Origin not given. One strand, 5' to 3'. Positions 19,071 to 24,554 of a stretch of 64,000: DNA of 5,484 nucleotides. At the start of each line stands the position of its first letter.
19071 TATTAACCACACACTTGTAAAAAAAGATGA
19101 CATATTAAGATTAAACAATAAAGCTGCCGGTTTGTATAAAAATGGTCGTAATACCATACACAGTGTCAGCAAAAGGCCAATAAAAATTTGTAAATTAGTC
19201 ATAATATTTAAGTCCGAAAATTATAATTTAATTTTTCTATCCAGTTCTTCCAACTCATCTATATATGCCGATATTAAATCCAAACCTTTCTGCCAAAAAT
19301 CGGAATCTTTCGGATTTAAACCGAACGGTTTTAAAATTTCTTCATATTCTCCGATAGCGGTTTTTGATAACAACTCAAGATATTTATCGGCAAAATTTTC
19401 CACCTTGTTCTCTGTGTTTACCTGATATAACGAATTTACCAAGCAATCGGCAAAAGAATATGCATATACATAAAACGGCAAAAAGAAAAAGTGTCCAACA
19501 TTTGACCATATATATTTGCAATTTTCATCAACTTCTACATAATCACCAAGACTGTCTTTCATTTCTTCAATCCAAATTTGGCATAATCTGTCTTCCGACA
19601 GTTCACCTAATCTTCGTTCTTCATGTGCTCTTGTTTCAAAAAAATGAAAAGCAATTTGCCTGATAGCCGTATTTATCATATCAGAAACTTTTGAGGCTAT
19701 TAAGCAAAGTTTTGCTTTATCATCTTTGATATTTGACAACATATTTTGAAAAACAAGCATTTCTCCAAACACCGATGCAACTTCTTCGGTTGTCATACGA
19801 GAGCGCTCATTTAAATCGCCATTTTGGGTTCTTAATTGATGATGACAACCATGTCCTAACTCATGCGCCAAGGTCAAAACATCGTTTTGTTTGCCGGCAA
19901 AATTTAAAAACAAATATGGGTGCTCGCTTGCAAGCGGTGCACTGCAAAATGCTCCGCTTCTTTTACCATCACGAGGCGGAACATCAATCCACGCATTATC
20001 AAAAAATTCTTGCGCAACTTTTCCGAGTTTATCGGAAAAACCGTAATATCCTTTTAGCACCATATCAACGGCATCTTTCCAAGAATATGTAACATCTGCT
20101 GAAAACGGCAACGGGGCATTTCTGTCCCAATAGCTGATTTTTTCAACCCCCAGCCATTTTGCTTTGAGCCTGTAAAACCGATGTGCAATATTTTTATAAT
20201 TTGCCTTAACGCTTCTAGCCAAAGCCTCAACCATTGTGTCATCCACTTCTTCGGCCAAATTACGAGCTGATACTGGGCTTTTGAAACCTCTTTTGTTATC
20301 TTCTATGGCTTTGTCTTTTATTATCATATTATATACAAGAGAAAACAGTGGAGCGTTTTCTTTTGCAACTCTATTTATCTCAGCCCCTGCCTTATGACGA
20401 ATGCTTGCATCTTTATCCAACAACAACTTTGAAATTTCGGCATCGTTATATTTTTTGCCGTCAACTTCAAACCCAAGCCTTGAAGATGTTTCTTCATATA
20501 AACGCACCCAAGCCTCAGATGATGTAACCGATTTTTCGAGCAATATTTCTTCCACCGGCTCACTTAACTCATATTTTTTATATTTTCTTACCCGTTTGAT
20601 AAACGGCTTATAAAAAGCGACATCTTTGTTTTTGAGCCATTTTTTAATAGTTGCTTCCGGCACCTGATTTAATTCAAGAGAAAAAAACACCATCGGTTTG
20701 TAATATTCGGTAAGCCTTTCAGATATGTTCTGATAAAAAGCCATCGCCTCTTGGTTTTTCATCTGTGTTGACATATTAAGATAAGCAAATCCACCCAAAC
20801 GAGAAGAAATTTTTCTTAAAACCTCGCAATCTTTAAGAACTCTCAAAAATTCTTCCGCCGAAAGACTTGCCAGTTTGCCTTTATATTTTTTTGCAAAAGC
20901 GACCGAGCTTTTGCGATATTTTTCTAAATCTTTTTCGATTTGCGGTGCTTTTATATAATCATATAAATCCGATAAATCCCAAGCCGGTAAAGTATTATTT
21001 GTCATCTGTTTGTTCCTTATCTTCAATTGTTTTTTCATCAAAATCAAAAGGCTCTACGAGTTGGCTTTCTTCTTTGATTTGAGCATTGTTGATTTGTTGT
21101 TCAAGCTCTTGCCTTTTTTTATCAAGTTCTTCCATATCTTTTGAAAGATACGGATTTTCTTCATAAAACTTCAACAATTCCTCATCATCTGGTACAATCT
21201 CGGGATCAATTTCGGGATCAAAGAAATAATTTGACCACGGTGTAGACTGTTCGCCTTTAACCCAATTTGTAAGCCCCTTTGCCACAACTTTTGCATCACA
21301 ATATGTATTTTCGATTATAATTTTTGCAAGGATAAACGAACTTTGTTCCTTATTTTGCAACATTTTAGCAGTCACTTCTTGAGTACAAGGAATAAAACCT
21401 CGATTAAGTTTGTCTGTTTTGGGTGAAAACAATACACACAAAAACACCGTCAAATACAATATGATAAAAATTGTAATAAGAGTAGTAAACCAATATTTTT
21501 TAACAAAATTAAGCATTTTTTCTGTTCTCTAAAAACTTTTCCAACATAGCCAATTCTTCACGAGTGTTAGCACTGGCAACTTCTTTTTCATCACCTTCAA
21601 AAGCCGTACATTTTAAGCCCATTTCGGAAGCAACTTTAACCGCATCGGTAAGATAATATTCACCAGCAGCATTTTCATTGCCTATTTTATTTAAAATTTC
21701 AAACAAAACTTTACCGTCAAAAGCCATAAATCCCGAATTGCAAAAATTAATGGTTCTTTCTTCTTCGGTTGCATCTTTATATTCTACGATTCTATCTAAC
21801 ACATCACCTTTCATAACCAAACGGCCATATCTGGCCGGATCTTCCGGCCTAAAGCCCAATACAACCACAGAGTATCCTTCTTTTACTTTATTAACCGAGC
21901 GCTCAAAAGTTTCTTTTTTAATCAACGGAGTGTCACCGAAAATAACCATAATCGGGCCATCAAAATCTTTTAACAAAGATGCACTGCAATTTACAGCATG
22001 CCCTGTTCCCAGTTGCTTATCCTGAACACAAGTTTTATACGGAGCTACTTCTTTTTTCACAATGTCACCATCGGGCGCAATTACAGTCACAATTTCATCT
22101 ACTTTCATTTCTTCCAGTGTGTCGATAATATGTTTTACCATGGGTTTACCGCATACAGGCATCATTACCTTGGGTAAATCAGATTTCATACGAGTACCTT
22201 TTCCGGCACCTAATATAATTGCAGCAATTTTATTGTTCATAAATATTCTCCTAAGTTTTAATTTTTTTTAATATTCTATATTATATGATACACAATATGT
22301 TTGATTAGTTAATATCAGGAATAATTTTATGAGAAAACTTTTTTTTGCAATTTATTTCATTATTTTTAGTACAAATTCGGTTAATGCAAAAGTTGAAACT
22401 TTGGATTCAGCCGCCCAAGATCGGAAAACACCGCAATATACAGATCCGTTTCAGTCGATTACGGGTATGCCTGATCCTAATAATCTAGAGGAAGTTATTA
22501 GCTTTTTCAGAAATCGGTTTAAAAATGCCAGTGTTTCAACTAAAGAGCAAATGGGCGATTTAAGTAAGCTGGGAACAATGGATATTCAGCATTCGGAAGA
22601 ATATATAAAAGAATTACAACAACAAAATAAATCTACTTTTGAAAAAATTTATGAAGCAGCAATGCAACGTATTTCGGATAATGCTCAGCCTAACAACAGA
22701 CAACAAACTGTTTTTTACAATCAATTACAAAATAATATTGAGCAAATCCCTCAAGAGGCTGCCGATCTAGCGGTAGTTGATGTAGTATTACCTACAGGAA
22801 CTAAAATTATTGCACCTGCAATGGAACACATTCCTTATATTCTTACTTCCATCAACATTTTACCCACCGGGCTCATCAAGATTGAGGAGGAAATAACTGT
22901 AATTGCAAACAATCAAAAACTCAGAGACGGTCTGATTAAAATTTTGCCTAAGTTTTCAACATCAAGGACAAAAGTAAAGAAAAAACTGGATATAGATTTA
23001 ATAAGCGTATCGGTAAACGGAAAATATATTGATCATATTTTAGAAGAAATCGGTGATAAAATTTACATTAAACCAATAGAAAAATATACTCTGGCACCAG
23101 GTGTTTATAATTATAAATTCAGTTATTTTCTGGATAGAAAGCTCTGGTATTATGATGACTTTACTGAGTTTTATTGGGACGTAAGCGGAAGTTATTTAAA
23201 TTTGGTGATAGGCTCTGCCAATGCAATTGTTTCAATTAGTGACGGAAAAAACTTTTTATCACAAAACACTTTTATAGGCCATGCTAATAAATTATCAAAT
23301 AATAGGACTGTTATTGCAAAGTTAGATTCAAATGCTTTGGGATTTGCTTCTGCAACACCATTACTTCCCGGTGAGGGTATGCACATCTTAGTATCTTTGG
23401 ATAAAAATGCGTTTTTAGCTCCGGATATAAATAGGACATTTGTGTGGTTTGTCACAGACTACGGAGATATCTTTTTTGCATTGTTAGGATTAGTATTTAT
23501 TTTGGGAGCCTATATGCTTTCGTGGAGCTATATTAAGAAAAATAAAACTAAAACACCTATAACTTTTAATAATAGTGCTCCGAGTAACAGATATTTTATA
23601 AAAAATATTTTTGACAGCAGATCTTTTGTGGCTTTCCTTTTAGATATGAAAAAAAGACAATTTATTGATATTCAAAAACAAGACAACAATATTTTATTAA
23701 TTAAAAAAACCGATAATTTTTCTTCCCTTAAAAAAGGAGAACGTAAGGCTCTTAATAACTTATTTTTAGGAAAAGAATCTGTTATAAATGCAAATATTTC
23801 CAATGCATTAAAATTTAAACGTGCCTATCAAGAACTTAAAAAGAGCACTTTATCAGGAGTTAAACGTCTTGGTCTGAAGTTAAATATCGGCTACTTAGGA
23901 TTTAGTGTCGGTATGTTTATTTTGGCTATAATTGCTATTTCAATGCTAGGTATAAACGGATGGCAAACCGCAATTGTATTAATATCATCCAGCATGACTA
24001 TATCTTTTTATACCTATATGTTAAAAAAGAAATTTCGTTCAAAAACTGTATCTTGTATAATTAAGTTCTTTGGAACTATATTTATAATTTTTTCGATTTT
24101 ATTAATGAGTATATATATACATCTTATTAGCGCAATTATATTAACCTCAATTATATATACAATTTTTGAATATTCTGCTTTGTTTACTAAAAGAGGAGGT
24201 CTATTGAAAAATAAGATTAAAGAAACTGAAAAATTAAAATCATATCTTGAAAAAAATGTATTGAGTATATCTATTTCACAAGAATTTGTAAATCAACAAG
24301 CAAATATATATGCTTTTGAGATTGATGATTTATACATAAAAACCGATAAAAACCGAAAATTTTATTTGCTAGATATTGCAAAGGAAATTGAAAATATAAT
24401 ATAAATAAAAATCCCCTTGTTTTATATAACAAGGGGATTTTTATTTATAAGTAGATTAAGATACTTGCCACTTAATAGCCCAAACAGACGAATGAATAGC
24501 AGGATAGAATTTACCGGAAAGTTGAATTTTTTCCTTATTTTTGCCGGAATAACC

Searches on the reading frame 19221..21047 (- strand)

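Call 24: search_protein_families(library=pfam, proteins=[window:19221-21047:-], max_evalue=0.00001)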
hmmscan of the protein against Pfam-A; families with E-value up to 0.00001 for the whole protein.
window:19221-21047:- (608 aa): 2 families
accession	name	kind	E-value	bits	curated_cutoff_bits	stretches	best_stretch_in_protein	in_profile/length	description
PF01432.26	Peptidase_M3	-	1.8e-33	117.1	27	1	211-590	5-456/457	Peptidase family M3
PF08439.15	Peptidase_M3_N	-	3.8e-18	65.9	25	1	125-193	1-70/70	Oligopeptidase F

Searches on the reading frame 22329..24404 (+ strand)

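Call 24: search_protein_families(library=pfam, proteins=[window:22329-24404:+], max_evalue=0.00001)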
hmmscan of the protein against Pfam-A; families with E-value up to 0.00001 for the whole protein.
window:22329-24404:+ (691 aa): 1 family
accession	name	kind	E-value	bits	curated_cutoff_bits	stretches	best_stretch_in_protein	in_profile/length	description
PF09972.14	DUF2207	-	1.7e-09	38.5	24.4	1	174-327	8-143/172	Predicted membrane protein (DUF2207) N-terminal domain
